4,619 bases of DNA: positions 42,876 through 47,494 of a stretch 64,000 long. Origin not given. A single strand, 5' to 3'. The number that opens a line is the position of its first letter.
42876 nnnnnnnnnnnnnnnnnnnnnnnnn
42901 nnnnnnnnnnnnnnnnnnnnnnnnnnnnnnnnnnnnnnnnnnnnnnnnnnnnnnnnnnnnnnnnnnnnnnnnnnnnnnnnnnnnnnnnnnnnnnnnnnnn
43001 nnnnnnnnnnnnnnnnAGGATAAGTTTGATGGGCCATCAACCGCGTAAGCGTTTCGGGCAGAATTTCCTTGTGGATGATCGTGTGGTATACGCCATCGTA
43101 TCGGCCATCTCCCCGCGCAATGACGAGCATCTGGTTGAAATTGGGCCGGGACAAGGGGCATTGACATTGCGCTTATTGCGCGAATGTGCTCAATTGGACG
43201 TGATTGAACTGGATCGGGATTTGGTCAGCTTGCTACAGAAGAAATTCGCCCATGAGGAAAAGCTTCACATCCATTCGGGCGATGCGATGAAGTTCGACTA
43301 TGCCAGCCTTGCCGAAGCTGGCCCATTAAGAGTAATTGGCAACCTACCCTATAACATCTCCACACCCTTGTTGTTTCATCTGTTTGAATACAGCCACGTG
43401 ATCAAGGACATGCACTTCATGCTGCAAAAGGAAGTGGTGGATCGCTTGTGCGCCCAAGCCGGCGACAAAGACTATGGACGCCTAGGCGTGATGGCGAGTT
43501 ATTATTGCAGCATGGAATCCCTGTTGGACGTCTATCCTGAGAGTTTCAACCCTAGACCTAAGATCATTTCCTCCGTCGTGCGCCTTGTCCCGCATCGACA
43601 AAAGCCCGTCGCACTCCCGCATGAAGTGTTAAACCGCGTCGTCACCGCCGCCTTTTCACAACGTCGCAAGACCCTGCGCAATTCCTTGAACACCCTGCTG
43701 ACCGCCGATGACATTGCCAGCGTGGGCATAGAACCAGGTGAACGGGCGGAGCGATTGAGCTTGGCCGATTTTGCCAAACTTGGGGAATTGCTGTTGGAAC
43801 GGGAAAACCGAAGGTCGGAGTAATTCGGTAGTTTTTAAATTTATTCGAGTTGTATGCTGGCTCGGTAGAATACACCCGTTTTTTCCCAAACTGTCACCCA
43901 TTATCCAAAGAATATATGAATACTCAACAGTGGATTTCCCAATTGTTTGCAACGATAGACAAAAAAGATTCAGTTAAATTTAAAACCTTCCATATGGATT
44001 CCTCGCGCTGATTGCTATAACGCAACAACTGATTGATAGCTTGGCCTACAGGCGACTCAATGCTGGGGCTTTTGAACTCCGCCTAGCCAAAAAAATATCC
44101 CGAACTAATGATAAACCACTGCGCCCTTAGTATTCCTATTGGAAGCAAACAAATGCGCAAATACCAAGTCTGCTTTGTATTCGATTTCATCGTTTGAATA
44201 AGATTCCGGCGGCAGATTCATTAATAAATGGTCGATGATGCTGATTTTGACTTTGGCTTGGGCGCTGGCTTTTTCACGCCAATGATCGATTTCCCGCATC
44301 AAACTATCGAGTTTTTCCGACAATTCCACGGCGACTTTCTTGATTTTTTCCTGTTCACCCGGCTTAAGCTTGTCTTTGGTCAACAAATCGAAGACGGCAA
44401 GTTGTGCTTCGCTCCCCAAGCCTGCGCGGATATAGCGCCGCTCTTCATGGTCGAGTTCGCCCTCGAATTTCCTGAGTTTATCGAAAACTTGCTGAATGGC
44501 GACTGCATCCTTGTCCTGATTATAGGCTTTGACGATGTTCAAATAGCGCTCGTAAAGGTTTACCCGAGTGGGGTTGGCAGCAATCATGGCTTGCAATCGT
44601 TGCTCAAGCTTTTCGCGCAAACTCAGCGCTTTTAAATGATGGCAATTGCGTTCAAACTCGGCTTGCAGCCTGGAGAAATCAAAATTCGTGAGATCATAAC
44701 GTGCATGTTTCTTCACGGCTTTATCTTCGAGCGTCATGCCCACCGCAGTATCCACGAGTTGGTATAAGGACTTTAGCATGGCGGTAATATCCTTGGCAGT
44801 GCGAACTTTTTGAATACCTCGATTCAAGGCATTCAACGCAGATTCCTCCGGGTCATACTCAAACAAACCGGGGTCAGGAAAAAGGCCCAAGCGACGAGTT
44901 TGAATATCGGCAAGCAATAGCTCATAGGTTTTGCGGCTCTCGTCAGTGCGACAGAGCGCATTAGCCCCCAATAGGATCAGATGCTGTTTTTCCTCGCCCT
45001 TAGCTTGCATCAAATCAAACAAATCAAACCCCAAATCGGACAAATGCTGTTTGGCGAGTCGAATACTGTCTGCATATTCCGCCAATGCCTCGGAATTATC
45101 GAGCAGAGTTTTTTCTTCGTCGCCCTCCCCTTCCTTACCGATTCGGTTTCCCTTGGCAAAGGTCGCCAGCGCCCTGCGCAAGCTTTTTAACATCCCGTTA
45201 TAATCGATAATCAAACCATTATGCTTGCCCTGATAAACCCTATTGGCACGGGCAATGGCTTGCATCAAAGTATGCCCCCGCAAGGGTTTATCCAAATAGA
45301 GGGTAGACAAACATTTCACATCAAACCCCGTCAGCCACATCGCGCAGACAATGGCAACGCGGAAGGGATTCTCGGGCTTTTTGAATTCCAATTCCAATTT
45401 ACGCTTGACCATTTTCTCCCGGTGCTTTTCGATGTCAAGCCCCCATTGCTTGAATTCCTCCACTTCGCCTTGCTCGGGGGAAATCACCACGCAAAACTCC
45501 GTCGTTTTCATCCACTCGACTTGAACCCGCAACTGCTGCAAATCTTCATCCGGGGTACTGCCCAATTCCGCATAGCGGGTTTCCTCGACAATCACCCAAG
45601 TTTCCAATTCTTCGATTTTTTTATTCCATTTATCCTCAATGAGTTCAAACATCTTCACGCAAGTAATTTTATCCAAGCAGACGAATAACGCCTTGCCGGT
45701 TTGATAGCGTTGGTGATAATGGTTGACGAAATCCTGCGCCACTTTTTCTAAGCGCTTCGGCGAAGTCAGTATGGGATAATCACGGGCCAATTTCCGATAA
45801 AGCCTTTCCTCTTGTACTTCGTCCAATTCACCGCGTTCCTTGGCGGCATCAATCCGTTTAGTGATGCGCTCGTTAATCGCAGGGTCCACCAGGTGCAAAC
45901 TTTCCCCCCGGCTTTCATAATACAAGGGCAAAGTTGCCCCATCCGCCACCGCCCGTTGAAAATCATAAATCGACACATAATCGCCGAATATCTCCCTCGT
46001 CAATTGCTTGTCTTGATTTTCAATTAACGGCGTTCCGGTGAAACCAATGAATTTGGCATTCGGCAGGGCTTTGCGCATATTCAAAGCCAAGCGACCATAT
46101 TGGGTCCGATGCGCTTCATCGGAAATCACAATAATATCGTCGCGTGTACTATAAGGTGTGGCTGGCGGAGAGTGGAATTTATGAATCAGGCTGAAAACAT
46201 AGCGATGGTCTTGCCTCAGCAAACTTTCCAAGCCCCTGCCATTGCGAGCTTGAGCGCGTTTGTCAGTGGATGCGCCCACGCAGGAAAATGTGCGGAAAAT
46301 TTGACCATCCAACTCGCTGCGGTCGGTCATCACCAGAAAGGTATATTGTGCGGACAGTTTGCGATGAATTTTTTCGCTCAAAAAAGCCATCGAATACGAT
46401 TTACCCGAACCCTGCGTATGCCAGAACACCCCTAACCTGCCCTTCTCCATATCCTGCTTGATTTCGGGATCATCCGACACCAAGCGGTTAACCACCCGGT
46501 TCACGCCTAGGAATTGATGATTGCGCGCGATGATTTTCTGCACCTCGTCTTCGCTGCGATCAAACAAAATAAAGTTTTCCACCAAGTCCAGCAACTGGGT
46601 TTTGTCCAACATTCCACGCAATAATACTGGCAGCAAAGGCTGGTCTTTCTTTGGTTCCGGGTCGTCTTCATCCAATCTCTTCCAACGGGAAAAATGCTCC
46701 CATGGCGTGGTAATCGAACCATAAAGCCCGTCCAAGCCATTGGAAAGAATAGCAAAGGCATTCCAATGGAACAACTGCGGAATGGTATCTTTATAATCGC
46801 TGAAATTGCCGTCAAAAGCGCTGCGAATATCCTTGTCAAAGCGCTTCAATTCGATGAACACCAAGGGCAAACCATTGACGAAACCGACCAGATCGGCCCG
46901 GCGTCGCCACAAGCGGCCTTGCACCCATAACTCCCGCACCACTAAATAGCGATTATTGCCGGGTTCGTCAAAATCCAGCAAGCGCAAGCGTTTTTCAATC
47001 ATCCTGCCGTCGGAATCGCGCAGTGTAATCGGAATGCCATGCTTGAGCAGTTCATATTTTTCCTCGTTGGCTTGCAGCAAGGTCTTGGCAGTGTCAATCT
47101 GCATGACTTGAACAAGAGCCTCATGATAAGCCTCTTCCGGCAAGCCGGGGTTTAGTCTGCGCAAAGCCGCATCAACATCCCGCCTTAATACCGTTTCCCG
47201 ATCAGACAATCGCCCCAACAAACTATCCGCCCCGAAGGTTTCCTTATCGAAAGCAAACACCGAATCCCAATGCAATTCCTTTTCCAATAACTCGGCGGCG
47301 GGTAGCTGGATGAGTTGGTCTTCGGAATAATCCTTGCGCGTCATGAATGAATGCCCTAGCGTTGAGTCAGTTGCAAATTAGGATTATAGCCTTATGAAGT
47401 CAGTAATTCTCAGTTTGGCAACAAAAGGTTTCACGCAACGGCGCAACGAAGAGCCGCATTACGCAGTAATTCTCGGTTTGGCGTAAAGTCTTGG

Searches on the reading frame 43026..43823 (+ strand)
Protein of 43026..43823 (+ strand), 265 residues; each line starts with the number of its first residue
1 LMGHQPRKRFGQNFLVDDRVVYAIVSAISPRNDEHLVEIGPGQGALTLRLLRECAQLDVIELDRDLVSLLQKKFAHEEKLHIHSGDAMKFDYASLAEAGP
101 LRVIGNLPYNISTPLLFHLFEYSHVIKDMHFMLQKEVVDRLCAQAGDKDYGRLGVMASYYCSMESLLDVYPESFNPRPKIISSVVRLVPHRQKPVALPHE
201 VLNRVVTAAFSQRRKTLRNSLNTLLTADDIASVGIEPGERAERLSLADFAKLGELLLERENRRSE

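Call 31: search_protein_families(library=pfam, proteins=[window:43026-43823:+], max_evalue=0.00001)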
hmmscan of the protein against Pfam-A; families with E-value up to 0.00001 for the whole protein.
window:43026-43823:+ (265 aa): 1 family
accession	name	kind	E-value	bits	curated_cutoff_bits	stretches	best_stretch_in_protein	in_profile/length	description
PF00398.26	RrnaAD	-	1e-65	221.9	24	1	4-252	2-257/263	Ribosomal RNA adenine dimethylase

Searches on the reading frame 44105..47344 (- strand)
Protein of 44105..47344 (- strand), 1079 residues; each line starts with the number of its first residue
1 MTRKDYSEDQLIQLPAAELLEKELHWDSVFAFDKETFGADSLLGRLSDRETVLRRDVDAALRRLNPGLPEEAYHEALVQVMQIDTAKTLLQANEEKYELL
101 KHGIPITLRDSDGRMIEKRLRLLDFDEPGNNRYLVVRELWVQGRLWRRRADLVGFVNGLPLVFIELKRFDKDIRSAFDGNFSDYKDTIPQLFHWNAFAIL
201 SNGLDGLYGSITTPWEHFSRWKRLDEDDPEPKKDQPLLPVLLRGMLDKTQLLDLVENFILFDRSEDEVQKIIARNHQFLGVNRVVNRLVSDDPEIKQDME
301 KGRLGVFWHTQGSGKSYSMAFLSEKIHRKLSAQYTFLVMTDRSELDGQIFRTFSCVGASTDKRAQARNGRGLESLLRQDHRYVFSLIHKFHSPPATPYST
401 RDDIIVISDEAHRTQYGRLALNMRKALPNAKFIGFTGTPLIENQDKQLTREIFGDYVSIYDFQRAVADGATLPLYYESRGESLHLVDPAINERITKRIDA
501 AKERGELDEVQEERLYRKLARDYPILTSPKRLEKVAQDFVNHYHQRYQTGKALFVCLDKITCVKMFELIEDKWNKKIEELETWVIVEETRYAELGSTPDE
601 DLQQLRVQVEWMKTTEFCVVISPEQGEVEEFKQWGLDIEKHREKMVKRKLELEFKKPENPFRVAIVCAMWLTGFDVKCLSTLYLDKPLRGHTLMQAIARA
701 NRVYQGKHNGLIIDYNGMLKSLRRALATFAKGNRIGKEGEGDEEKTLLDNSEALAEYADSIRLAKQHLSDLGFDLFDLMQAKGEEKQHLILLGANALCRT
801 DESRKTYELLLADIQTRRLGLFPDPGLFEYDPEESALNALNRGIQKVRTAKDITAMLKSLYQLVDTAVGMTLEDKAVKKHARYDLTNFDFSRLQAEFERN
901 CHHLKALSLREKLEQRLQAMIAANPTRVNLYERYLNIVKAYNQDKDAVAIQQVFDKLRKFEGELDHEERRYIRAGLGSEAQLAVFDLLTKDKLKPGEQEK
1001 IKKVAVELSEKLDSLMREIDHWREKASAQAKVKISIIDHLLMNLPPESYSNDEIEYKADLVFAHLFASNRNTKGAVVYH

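Call 31: search_protein_families(library=pfam, proteins=[window:44105-47344:-], max_evalue=0.00001)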
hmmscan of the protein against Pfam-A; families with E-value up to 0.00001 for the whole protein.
window:44105-47344:- (1079 aa): 4 families
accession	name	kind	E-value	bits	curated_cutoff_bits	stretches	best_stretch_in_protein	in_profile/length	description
PF18766.7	SWI2_SNF2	-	6.6e-67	225.8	26.7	1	276-500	1-214/221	SWI2/SNF2 ATPase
PF04313.20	HSDR_N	-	3.1e-38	132.1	25.1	1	6-215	2-196/198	Type I restriction enzyme R protein N terminus (HSDR_N)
PF22679.2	T1R_D3-like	-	1.5e-19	71.4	27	1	627-716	78-157/158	Type I restriction enzyme subunit R domain 3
PF04851.21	ResIII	-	1.8e-18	67.5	22.5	1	274-439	5-162/164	Type III restriction enzyme, res subunit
